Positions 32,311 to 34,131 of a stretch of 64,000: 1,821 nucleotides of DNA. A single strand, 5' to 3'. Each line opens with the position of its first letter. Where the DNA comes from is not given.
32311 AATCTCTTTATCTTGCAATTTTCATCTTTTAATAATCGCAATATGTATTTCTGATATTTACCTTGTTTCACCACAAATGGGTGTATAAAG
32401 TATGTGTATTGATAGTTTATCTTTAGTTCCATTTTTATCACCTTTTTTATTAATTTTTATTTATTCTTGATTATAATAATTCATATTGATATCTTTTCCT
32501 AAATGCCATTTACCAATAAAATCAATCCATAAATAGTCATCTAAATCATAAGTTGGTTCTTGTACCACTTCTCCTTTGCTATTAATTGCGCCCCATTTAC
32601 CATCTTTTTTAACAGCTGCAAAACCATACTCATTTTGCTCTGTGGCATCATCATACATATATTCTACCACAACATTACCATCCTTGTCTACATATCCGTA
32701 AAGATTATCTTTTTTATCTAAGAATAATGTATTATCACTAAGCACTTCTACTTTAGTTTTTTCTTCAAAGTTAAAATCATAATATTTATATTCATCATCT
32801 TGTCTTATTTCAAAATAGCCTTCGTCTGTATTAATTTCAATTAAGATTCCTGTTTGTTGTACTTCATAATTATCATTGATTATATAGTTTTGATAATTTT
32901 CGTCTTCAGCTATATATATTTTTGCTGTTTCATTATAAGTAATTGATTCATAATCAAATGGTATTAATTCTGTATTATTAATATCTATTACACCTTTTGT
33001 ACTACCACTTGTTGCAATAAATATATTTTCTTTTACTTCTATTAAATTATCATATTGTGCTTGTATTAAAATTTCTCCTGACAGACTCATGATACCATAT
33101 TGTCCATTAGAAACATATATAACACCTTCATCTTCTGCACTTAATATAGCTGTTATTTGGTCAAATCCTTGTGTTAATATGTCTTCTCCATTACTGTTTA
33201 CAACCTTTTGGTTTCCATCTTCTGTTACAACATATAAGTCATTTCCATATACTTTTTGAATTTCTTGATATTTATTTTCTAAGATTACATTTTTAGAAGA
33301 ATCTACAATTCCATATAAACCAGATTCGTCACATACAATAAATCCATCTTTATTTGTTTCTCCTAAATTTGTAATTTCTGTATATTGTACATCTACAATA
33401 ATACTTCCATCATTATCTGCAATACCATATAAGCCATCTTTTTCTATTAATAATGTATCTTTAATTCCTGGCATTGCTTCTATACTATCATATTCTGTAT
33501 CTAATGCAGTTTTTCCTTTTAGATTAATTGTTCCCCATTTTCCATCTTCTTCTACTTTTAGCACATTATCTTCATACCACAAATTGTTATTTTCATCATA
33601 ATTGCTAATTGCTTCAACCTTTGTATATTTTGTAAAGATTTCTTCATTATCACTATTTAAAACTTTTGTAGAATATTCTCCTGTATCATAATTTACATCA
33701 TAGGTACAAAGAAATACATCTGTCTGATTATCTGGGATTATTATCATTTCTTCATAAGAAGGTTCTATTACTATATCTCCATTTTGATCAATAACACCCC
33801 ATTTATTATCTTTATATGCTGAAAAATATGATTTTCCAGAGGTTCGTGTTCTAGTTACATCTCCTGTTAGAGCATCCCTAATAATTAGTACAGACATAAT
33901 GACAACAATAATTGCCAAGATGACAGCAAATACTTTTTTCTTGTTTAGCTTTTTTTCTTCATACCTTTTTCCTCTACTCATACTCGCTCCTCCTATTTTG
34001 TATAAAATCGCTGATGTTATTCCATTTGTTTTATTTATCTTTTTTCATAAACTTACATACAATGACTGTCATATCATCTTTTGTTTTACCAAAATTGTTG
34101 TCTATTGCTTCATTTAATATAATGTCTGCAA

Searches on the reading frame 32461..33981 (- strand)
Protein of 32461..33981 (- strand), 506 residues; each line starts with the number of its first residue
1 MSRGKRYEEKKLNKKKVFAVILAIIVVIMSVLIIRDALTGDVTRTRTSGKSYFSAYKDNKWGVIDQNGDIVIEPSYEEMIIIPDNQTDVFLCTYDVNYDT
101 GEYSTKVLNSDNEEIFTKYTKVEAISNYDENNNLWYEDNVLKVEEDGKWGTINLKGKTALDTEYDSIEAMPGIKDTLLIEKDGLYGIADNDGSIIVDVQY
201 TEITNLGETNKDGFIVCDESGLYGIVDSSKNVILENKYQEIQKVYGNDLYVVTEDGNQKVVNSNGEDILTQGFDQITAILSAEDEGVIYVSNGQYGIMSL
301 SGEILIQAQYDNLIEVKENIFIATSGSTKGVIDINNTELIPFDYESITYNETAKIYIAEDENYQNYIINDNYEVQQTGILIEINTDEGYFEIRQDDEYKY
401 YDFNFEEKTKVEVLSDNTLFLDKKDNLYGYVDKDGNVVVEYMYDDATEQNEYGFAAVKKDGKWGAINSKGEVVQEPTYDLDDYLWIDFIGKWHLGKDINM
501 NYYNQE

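Call 14: search_protein_families(library=pfam, proteins=[window:32461-33981:-])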
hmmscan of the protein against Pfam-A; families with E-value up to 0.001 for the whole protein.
window:32461-33981:- (506 aa): 1 family
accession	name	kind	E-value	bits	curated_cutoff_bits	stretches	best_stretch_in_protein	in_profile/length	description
PF14903.11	WG_beta_rep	-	1.7e-33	114.7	25.6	2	428-463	1-35/35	WG containing repeat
